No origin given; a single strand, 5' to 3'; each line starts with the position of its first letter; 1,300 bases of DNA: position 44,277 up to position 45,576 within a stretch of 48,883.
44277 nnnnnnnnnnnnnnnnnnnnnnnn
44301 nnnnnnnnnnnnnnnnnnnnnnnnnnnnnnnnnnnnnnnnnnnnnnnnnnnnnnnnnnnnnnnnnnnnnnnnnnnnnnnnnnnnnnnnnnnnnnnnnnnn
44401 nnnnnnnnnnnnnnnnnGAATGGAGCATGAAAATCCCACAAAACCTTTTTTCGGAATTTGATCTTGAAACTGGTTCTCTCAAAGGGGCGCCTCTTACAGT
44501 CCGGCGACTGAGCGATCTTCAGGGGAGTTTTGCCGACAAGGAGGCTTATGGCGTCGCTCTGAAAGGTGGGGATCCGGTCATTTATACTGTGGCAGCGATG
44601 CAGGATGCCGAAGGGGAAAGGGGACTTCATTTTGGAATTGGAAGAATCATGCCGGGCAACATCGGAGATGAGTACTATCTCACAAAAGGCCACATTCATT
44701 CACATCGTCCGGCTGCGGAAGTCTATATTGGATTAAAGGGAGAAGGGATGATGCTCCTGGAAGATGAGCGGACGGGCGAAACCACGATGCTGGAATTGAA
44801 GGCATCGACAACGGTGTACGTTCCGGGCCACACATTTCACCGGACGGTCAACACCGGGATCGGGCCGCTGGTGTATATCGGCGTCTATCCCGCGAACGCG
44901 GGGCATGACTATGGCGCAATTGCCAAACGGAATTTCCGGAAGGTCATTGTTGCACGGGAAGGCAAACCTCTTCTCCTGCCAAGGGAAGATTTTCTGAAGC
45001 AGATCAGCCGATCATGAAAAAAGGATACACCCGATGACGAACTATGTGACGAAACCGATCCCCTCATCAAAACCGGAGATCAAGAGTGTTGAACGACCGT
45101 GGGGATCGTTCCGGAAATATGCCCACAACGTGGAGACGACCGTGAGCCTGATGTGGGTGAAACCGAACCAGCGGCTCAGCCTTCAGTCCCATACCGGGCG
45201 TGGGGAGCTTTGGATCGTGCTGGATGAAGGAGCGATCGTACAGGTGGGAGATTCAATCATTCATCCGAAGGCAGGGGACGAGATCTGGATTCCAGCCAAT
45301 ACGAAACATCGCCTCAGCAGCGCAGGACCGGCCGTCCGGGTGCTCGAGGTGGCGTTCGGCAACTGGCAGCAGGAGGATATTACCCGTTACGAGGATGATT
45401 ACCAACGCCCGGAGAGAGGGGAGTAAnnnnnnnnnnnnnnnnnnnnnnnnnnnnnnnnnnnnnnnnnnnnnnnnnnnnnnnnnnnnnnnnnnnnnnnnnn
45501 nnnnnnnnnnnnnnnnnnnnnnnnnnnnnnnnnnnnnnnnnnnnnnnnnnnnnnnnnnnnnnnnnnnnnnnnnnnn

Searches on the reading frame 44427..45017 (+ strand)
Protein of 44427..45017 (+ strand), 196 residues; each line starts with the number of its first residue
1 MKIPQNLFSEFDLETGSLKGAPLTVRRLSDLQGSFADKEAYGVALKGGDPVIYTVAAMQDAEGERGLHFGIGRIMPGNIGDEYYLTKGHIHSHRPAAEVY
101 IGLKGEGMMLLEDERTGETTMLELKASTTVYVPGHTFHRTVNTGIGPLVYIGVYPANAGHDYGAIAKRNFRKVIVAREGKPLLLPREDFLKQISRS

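Call 76: search_protein_families(library=pfam, proteins=[window:44427-45017:+], max_evalue=0.001)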
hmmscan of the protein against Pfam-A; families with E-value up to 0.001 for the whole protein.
window:44427-45017:+ (196 aa): 2 families
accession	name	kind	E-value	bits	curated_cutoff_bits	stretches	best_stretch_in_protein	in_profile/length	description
PF06560.17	GPI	-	1.3e-31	109.7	20.7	1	25-179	1-169/182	Glucose-6-phosphate isomerase (GPI)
PF07883.17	Cupin_2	-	6.3e-06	26.2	27.2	1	89-153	12-69/70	Cupin domain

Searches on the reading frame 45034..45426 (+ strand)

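Call 76: search_protein_families(library=pfam, proteins=[window:45034-45426:+], max_evalue=0.001)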
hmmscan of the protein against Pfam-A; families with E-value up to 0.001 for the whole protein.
window:45034-45426:+ (130 aa): 2 families
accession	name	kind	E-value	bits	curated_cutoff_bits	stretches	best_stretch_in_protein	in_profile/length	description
PF01050.24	MannoseP_isomer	-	4.5e-19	69.2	23.6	1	17-121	10-116/116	Mannose-6-phosphate isomerase C-terminal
PF07883.17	Cupin_2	-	8.3e-06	25.9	27.2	1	40-100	3-64/70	Cupin domain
